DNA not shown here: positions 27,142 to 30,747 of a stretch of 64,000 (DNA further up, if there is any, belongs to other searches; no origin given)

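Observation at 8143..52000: Expansion of GT-C-type glycosyltransferase paralogues across the window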

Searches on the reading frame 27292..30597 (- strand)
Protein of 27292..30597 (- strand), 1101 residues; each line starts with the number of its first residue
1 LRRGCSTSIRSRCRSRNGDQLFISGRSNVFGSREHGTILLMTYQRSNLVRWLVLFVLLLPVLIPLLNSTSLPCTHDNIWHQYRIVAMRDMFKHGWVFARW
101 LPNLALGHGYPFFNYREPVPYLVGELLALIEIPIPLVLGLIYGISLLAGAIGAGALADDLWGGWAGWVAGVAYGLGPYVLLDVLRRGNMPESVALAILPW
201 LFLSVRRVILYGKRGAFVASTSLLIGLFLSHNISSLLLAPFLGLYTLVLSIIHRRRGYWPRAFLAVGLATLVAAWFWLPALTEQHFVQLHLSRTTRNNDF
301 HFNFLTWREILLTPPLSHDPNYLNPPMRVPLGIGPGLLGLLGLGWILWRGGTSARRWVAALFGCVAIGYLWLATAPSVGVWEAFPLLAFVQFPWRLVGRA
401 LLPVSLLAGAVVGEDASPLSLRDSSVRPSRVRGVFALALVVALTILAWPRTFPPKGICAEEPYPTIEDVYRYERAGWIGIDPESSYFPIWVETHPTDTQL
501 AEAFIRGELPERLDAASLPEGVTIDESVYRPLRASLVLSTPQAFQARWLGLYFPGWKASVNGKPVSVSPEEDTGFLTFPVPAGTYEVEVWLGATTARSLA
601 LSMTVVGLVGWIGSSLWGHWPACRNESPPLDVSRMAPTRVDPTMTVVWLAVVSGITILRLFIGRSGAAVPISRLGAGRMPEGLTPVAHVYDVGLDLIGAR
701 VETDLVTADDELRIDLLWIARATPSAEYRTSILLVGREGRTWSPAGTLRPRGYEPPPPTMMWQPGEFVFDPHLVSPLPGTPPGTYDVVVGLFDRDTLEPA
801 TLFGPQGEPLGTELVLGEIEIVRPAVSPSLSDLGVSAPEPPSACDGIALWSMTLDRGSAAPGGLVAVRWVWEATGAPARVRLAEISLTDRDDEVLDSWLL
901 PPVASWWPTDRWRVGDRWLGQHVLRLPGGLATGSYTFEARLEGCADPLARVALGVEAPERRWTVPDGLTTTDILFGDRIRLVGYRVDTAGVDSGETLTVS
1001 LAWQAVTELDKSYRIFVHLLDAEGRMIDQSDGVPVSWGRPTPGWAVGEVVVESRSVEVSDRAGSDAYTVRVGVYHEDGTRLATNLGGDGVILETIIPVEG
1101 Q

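Call 3: search_protein_families(library=pfam, proteins=[window:27292-30597:-], max_evalue=0.01)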
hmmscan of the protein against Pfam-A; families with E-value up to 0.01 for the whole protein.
window:27292-30597:- (1101 aa): 2 families
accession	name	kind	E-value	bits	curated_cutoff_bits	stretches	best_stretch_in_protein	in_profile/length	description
PF10131.15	PTPS_related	-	2.6e-07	29.9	26.4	1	113-283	1-171/621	6-pyruvoyl-tetrahydropterin synthase related domain; membrane protein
PF09586.16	YfhO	-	0.0014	17.5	28.5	0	552-588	785-820/835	Bacterial membrane protein YfhO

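Call 6: search_protein_families(library=ncbifam, proteins=[window:27292-30597:-], max_evalue=0.01)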
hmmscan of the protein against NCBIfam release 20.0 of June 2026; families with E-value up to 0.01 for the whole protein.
window:27292-30597:- (1101 aa): 0 families
